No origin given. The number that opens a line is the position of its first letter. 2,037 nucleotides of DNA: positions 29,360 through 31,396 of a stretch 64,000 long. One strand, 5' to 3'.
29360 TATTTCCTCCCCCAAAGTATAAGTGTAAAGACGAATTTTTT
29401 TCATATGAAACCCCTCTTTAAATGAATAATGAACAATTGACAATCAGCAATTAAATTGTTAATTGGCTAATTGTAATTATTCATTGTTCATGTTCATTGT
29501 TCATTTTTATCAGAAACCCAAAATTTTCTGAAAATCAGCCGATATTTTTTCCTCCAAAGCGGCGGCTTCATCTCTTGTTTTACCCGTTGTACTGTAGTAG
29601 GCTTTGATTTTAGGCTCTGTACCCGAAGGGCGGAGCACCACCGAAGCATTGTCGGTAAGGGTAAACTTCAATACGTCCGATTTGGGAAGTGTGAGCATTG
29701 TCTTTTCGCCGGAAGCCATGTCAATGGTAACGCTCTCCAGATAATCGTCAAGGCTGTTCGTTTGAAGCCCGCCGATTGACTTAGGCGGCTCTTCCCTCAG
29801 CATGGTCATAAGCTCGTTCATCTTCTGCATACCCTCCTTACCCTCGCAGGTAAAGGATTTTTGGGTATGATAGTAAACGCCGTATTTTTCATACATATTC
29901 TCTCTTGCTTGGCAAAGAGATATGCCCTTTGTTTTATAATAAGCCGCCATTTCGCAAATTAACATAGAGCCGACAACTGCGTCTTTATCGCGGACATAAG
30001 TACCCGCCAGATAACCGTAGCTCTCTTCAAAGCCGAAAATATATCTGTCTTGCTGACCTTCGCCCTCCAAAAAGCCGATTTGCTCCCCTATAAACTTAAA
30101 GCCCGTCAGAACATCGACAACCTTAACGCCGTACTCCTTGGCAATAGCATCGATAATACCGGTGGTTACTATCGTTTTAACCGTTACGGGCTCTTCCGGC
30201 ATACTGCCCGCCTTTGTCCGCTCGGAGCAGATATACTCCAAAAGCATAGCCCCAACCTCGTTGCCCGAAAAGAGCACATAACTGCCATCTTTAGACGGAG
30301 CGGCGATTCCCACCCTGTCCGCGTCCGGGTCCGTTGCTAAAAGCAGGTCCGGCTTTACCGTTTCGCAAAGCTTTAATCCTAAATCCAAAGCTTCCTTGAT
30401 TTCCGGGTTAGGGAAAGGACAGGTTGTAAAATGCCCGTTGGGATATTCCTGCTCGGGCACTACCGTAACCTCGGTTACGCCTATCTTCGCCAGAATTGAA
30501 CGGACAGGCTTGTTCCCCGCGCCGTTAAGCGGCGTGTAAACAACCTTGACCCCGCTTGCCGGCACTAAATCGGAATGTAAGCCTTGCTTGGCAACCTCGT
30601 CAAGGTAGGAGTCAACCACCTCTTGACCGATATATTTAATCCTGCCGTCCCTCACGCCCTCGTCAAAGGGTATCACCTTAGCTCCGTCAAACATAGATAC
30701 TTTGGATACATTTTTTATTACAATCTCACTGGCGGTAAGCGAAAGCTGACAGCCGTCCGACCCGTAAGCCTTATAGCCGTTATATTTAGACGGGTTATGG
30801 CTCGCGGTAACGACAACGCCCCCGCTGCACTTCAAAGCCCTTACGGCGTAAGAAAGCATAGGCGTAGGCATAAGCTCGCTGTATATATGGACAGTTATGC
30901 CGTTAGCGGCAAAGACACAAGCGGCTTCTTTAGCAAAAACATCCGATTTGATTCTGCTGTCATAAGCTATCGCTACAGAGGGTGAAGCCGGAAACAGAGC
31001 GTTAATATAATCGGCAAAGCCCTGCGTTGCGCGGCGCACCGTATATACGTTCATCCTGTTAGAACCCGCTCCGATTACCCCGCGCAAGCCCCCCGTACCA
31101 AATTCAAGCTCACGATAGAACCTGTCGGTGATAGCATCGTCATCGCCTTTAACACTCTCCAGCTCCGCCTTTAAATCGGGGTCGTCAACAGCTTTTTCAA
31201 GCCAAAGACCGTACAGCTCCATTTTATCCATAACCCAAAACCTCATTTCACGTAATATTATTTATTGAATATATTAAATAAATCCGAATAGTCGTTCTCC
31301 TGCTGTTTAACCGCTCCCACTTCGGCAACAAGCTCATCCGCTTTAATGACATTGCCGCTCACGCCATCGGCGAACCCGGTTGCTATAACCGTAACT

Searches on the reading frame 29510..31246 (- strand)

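Call 77: search_protein_families(library=pfam, proteins=[window:29510-31246:-], max_evalue=1e-8)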
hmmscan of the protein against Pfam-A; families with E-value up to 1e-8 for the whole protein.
window:29510-31246:- (578 aa): 3 families
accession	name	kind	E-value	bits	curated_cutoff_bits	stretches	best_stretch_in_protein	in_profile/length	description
PF02878.22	PGM_PMM_I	-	6.2e-39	133.3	22.5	1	48-181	3-132/138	Phosphoglucomutase/phosphomannomutase, alpha/beta/alpha domain I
PF02879.22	PGM_PMM_II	-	6e-22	78.6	29.3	1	213-316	2-100/103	Phosphoglucomutase/phosphomannomutase, alpha/beta/alpha domain II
PF02880.22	PGM_PMM_III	-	1.6e-18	67.3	20.7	1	328-454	2-114/115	Phosphoglucomutase/phosphomannomutase, alpha/beta/alpha domain III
